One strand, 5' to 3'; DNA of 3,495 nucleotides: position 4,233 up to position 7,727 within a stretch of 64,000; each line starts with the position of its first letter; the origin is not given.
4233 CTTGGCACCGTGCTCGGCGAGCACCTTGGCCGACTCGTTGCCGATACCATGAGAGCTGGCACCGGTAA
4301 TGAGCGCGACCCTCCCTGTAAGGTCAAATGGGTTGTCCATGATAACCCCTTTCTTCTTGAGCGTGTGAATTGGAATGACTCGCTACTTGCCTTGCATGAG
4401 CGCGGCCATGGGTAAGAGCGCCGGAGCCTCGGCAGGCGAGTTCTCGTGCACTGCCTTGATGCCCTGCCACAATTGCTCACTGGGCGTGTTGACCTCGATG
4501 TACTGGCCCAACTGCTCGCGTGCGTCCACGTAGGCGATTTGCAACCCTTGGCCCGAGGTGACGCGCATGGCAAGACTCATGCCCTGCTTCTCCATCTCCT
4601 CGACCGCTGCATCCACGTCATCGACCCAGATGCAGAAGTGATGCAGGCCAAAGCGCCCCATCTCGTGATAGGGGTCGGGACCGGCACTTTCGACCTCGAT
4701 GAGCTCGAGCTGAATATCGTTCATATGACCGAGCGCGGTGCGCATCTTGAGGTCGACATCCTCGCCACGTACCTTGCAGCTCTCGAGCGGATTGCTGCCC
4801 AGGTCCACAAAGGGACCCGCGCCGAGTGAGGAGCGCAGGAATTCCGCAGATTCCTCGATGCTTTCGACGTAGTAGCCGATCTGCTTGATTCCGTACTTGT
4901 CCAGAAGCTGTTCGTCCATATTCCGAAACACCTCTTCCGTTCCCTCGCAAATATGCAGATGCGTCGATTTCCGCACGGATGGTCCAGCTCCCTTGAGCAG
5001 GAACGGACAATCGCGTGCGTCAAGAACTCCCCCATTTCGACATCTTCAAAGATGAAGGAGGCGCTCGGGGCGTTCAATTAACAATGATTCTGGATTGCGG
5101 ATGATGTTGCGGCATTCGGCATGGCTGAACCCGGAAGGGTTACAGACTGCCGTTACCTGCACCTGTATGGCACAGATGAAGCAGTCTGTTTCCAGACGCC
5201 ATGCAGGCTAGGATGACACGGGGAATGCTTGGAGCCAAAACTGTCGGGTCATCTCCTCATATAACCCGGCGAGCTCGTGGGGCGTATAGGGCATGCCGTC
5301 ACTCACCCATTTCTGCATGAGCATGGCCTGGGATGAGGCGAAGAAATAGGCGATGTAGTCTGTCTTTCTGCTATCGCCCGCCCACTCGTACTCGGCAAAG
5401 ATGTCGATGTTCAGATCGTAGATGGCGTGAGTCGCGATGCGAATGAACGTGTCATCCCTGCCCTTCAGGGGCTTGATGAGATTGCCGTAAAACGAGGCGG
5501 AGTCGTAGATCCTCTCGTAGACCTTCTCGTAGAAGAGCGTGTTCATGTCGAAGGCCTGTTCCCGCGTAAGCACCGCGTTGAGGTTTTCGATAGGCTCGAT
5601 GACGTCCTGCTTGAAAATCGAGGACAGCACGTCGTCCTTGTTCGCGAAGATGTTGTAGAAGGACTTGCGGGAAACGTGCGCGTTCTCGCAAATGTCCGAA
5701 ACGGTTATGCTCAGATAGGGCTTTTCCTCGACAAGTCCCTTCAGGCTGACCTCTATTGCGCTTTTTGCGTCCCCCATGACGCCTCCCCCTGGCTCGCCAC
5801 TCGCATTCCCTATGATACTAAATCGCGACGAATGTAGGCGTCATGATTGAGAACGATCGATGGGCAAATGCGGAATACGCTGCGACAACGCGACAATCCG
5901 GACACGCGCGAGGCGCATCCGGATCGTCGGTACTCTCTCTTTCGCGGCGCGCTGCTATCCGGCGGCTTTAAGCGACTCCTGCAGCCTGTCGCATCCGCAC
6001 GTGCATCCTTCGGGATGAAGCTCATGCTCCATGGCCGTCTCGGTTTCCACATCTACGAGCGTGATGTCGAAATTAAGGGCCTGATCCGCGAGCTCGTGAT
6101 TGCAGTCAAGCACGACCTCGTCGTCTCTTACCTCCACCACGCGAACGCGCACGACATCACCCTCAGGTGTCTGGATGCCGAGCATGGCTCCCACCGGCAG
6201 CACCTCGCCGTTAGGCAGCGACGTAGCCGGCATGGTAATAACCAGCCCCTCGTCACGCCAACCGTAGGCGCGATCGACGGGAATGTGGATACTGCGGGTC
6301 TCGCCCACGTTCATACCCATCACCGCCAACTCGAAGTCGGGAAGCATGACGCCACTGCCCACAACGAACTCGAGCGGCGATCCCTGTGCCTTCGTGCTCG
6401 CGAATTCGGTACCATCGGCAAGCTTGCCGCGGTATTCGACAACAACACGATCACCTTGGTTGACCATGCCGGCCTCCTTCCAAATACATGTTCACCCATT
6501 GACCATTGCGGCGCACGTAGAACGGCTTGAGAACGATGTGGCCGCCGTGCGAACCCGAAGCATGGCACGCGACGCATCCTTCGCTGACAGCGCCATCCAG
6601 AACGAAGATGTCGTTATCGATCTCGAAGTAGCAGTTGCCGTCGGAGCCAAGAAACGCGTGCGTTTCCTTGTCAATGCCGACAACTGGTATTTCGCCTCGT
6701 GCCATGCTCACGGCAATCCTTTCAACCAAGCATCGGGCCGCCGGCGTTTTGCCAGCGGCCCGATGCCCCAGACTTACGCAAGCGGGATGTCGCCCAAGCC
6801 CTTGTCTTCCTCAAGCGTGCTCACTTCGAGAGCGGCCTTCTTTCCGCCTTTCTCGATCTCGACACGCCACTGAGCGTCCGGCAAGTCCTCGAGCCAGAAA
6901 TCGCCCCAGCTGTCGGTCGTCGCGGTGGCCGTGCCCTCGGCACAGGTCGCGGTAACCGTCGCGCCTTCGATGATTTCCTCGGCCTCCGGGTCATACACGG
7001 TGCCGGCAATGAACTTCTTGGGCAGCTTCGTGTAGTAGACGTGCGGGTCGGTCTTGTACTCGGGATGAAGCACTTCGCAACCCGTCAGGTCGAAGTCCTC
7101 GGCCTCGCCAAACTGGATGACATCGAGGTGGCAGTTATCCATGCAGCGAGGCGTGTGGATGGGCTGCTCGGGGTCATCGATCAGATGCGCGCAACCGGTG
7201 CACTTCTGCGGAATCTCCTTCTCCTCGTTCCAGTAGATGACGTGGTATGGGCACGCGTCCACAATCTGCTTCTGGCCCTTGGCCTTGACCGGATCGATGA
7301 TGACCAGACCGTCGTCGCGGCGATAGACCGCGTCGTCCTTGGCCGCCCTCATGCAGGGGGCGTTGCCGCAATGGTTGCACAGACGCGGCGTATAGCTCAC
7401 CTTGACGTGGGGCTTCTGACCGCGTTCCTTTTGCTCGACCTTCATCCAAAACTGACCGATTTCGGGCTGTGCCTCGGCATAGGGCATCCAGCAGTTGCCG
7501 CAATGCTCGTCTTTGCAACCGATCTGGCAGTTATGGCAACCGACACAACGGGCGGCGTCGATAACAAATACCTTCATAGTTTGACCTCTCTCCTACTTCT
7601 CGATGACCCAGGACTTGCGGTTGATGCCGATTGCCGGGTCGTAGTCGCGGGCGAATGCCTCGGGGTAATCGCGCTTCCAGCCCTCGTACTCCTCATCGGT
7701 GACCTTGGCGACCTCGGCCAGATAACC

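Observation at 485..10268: Putative catabolic cluster for an unknown polyphenol built around a transhydroxylase-like Mo enzyme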

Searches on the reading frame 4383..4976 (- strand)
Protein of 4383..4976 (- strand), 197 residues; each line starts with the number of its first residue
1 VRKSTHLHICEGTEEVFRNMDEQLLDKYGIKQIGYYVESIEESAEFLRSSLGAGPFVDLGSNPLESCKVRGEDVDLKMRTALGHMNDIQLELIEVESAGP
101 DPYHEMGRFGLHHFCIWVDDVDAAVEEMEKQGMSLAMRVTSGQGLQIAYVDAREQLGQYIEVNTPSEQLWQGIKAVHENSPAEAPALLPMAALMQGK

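Call 3: search_protein_families(library=pfam, proteins=[window:4383-4976:-], max_evalue=0.01)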
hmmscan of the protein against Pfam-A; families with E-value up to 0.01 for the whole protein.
window:4383-4976:- (197 aa): 2 families
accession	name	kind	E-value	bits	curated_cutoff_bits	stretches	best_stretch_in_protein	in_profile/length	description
PF13669.12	Glyoxalase_4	-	1.2e-17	64.5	27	1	32-149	2-109/109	Glyoxalase/Bleomycin resistance protein/Dioxygenase superfamily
PF00903.31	Glyoxalase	-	4.1e-11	43.7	20.6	1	29-152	1-111/121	Glyoxalase/Bleomycin resistance protein/Dioxygenase superfamily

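Call 10: search_protein_families(library=ncbifam, proteins=[window:4383-4976:-], max_evalue=0.001)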
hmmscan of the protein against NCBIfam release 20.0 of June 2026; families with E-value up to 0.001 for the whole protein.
window:4383-4976:- (197 aa): 3 families
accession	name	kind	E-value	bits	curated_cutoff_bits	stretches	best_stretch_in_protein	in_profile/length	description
TIGR03081.1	metmalonyl_epim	equivalog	6.7e-08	33.1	114.95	1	30-162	2-127/129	methylmalonyl-CoA epimerase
TIGR00068.2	glyox_I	equivalog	2.6e-05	24.2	120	1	109-152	86-129/143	lactoylglutathione lyase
NF050075.1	SMU1112c_YaeR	equivalog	0.0009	19.5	140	0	80-135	43-97/125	SMU1112c/YaeR family gloxylase I-like metalloprotein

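Call 24: search_solved_structures(query=window:4383-4976:-, max_evalue=0.01)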
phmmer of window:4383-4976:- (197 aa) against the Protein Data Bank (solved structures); distinct sequences matched with E-value up to 0.01: 3.
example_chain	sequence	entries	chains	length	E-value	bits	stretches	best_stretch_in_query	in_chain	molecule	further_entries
3gm5_A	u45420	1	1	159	9.2e-09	38.7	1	18-161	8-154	Lactoylglutathione lyase and related lyases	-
6qh4_C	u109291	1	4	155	0.0043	20.2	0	108-157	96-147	Methylmalonyl-CoA epimerase, mitochondrial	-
3rmu_A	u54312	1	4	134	0.0052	19.9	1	108-158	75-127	Methylmalonyl-CoA epimerase, mitochondrial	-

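Call 74: predict_structure(alignment_id=A3)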
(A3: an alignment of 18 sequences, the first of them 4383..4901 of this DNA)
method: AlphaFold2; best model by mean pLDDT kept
length: 172 residues; sequences in the alignment: 18
mean_pLDDT: 93.2   pTM: 0.89
mean pLDDT of the five models: 93.2, 93.0, 92.9, 92.0, 91.9
residues with pLDDT >= 90: 143; 70-90: 24; 50-70: 4; < 50: 1
segments of 3 or more residues with pLDDT < 50: none
pLDDT, mean of each block of 10 residues (from residue 1): 85 98 94 91 96 96 95 94 96 95 97 91 97 95 93 92 88 50
secondary structure, 60 per line:
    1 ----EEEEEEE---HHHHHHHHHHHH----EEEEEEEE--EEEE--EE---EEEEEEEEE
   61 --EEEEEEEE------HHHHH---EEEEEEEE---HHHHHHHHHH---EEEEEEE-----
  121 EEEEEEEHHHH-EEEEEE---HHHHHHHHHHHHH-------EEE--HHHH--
elements in order: E5-11 H15-26 E31-38 E41-44 E52-60 E63-70 H77-81 E85-92 H96-105 E109-115 E121-127 H128-131 E133-138 H142-154 E162-164 H167-170

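Call 78: fold_search(model_id=the predicted structure, library=pdb)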
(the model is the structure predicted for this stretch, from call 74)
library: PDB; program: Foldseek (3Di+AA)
matches with E <= 10: 1484; with E <= 0.001: 150
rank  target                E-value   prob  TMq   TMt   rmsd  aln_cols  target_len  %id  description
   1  3gm5                  2.5e-10  1.00  0.67  0.75   2.5       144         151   26  Crystal structure of a putative methylmalonyl-coenzyme A epimerase from Thermoanaerobacter tengcongensis at 2.0 A resolu (released 2009-09-22)
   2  3oa4                  8.6e-09  1.00  0.58  0.70   3.8       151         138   23  CRYSTAL STRUCTURE OF hypothetical protein BH1468 from Bacillus halodurans C-125 (released 2010-08-18)
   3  6qh4_B                6.2e-08  1.00  0.54  0.68   4.0       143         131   17  Crystal structure of human Methylmalonyl-CoA epimerase (MCEE) p.Arg143Cys variant (released 2019-02-27)
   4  6bu2_A                7.0e-08  1.00  0.56  0.63   5.6       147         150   18  Crystal structure of methylmalonyl-CoA epimerase from Mycobacterium tuberculosis (released 2018-12-12)
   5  3rmu_A                1.1e-07  1.00  0.55  0.68   4.0       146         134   18  Crystal structure of human Methylmalonyl-CoA epimerase, MCEE (released 2011-05-11)
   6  6qh4_D                1.2e-07  1.00  0.54  0.67   4.0       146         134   17  Crystal structure of human Methylmalonyl-CoA epimerase (MCEE) p.Arg143Cys variant (released 2019-02-27)
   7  6qh4_C                1.4e-07  1.00  0.51  0.62   4.1       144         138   18  Crystal structure of human Methylmalonyl-CoA epimerase (MCEE) p.Arg143Cys variant (released 2019-02-27)
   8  6wf6_A                2.3e-07  1.00  0.54  0.64   6.4       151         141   18  Streptomyces coelicolor methylmalonyl-CoA epimerase (released 2020-07-08)
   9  1jc4_A                2.3e-07  1.00  0.50  0.57   5.3       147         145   16  Crystal Structure of Se-Met Methylmalonyl-CoA Epimerase (released 2001-07-11)
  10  6wf6_B                2.6e-07  1.00  0.51  0.61   6.1       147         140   18  Streptomyces coelicolor methylmalonyl-CoA epimerase (released 2020-07-08)
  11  6bu2_B                2.9e-07  1.00  0.55  0.61   5.9       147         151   18  Crystal structure of methylmalonyl-CoA epimerase from Mycobacterium tuberculosis (released 2018-12-12)
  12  6wfh                  4.2e-07  1.00  0.49  0.58   6.4       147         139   17  Streptomyces coelicolor methylmalonyl-CoA epimerase substrate complex (released 2020-07-08)
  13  6xbt                  4.2e-07  1.00  0.48  0.57   6.4       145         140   17  Streptomyces coelicolor methylmalonyl-CoA epimerase (Q60A) in complex with 2-nitronate-propionyl-CoA (released 2020-07-01)
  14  2qh0                  4.5e-07  1.00  0.54  0.70   6.0       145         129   14  Crystal structure of a glyoxalase from clostridium acetobutylicum (released 2007-07-17)
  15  6xbs                  4.8e-07  1.00  0.48  0.57   6.4       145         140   17  Streptomyces coelicolor methylmalonyl-CoA epimerase (E43Q) in complex with 2-nitronate-propionyl-CoA (released 2020-07-01)
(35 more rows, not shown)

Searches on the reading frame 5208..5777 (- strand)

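Call 3: search_protein_families(library=pfam, proteins=[window:5208-5777:-], max_evalue=0.01)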
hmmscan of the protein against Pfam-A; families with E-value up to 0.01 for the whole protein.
window:5208-5777:- (189 aa): 2 families
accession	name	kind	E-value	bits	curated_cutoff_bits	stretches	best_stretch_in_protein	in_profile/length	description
PF14278.11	TetR_C_8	-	1.6e-10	41.4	26.1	1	82-177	6-101/103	Transcriptional regulator C-terminal region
PF00440.29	TetR_N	-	1.3e-06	28.5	24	1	15-52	8-45/47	Bacterial regulatory proteins, tetR family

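Call 10: search_protein_families(library=ncbifam, proteins=[window:5208-5777:-], max_evalue=0.001)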
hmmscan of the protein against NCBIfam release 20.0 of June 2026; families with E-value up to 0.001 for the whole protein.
window:5208-5777:- (189 aa): 4 families
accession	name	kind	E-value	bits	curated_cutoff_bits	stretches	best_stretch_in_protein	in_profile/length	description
TIGR02366.1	DHAK_reg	equivalog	1.7e-12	47.7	129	1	5-158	5-153/176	dihydroxyacetone kinase transcriptional activator DhaS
NF053878.1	FATransRegFadRBac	equivalog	1.7e-05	24.7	200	1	16-75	16-75/190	fatty acid metabolism transcriptional regulator FadR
NF000040.3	Tn10_TetC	equivalog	1.8e-05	25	425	1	11-61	21-71/197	tetracyline resistance-associated transcriptional repressor TetC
TIGR03968.1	mycofact_TetR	equivalog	0.00039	20.1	224.9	1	14-68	20-74/190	mycofactocin system transcriptional regulator MftR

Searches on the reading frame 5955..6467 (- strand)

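Call 3: search_protein_families(library=pfam, proteins=[window:5955-6467:-], max_evalue=0.01)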
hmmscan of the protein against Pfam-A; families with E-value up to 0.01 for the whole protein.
window:5955-6467:- (170 aa): 1 family
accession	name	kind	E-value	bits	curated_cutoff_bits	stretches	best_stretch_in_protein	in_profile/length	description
PF00254.34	FKBP_C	-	1.4e-19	70.7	21.1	1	2-76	5-80/94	FKBP-type peptidyl-prolyl cis-trans isomerase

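Call 10: search_protein_families(library=ncbifam, proteins=[window:5955-6467:-], max_evalue=0.001)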
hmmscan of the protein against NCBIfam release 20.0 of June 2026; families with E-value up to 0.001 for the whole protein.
window:5955-6467:- (170 aa): 6 families
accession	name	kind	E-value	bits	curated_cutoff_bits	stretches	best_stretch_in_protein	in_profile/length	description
NF011676.0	PRK15095.1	equivalog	1.4e-17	63.6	125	1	2-146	5-149/156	FKBP-type peptidyl-prolyl cis-trans isomerase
NF008008.0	PRK10737.1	equivalog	3.2e-17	63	174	1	11-147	12-146/196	peptidylprolyl isomerase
TIGR00115.1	tig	equivalog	5.4e-11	42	180.2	1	2-64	149-208/410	trigger factor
NF008602.0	PRK11570.1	subfamily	1.1e-10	41.8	198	1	4-83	119-196/206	FKBP-type peptidyl-prolyl cis-trans isomerase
NF053689.1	BamJ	equivalog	1.9e-07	31.5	100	1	5-75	97-171/184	BamJ family beta-barrel-assembly machinery protein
NF008150.0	PRK10902.1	equivalog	3.1e-07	30.1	215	1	4-72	163-229/271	FKBP-type peptidyl-prolyl cis-trans isomerase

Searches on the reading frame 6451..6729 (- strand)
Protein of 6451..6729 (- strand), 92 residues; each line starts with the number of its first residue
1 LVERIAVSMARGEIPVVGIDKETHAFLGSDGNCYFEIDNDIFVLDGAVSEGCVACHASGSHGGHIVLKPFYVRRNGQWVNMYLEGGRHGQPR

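Call 3: search_protein_families(library=pfam, proteins=[window:6451-6729:-], max_evalue=0.01)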
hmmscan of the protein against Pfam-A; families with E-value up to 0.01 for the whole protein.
window:6451-6729:- (92 aa): 0 families

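Call 76: predict_structure(alignment_id=A4)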
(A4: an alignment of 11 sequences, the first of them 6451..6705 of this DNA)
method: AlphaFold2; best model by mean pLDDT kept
length: 84 residues; sequences in the alignment: 11
mean_pLDDT: 83.8   pTM: 0.70
mean pLDDT of the five models: 83.8, 83.7, 83.7, 83.0, 82.9
residues with pLDDT >= 90: 46; 70-90: 26; 50-70: 4; < 50: 8
segments of 3 or more residues with pLDDT < 50: 78-84
pLDDT, mean of each block of 10 residues (from residue 1): 80 94 93 89 91 85 90 66 41
secondary structure, 60 per line:
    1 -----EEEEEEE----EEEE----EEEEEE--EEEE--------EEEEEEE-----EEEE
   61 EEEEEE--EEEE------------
elements in order: E6-12 E17-20 E25-30 E33-36 E45-51 E57-66 E69-72

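Call 79: fold_search(model_id=the predicted structure, library=pdb)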
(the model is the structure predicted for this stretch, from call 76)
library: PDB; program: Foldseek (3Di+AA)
matches with E <= 10: 793; with E <= 0.001: 0
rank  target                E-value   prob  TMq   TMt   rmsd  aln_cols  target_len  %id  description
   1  3tgo_D                2.3e-01  0.15  0.19  0.13  11.2        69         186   10  Crystal structure of the E. coli BamCD complex (released 2011-09-28)
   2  6qum_F                4.9e-01  0.09  0.15  0.05  11.2        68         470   10  Thermus thermophilus V/A-type ATPase/synthase, rotational state 1 (released 2019-08-28)
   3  6qum_D                5.8e-01  0.12  0.17  0.05  11.3        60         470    8  Thermus thermophilus V/A-type ATPase/synthase, rotational state 1 (released 2019-08-28)
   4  6cp3_A                6.1e-01  0.21  0.23  0.06  10.7        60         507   15  Monomer yeast ATP synthase (F1Fo) reconstituted in nanodisc with inhibitor of oligomycin bound. (released 2018-04-11)
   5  7tgn_D                6.5e-01  0.33  0.29  0.06   4.5        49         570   16  Crystal structure of DesD, the desferrioxamine synthetase from the Streptomyces violaceus salmycin biosynthetic pathwa (released 2022-07-06)
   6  4zgq_B                6.8e-01  0.12  0.24  0.20  11.3        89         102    9  Structure of Cdc123 bound to eIF2-gammaDIII domain (released 2015-10-14)
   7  7e1v_A                7.6e-01  0.12  0.21  0.07   9.2        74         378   11  Cryo-EM structure of apo hybrid respiratory supercomplex consisting of Mycobacterium tuberculosis complexIII and Mycob (released 2021-10-13)
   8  2wpd_A                8.0e-01  0.18  0.23  0.06  10.4        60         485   15  The Mg.ADP inhibited state of the yeast F1c10 ATP synthase (released 2010-07-07)
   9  3gqb_B                8.0e-01  0.14  0.18  0.04  11.2        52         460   10  Crystal Structure of the A3B3 complex from V-ATPase (released 2009-11-24)
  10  6cp3_C                8.0e-01  0.13  0.23  0.06  11.3        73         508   14  Monomer yeast ATP synthase (F1Fo) reconstituted in nanodisc with inhibitor of oligomycin bound. (released 2018-04-11)
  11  9gy6_M                9.5e-01  0.10  0.19  0.07   9.0        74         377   11  Mycobacterial cytochrome bc1:aa3 with inhibitor (released 2025-04-09)
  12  9avj_C                9.5e-01  0.06  0.15  0.05  10.9        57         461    9  PS3 F1 ATPase Wild type (released 2024-10-30)
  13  3fks_U                1.0e+00  0.15  0.23  0.06  10.7        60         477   15  Yeast F1 ATPase in the absence of bound nucleotides (released 2009-03-03)
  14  4zgn_B                1.0e+00  0.11  0.24  0.20  11.1        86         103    8  Structure Cdc123 complexed with the C-terminal domain of eIF2gamma (released 2015-09-30)
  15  6r0w_E                1.1e+00  0.06  0.15  0.05  11.2        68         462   10  Thermus thermophilus V/A-type ATPase/synthase, rotational state 2 (released 2019-08-28)
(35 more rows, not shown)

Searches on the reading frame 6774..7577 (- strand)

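Call 3: search_protein_families(library=pfam, proteins=[window:6774-7577:-], max_evalue=0.01)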
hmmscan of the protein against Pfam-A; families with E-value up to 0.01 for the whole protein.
window:6774-7577:- (267 aa): 6 families
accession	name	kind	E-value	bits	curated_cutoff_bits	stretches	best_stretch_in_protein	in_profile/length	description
PF13247.11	Fer4_11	-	3.4e-24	85.4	26.2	1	58-158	1-99/100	4Fe-4S dicluster domain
PF13620.12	CarboxypepD_reg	-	3.4e-10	40.6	32.3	1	190-250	2-63/82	Carboxypeptidase regulatory-like domain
PF13715.12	CarbopepD_reg_2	-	0.00028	21.3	32.2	1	190-249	1-58/88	CarboxypepD_reg-like domain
PF06902.16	Fer4_19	-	0.00028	21.3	24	1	56-110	4-55/64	Divergent 4Fe-4S mono-cluster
PF12797.12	Fer4_2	-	0.0046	17.3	24.5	1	3-22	2-21/22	4Fe-4S binding domain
PF12838.12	Fer4_7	-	0.0048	17.8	27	0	3-22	30-49/52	4Fe-4S dicluster domain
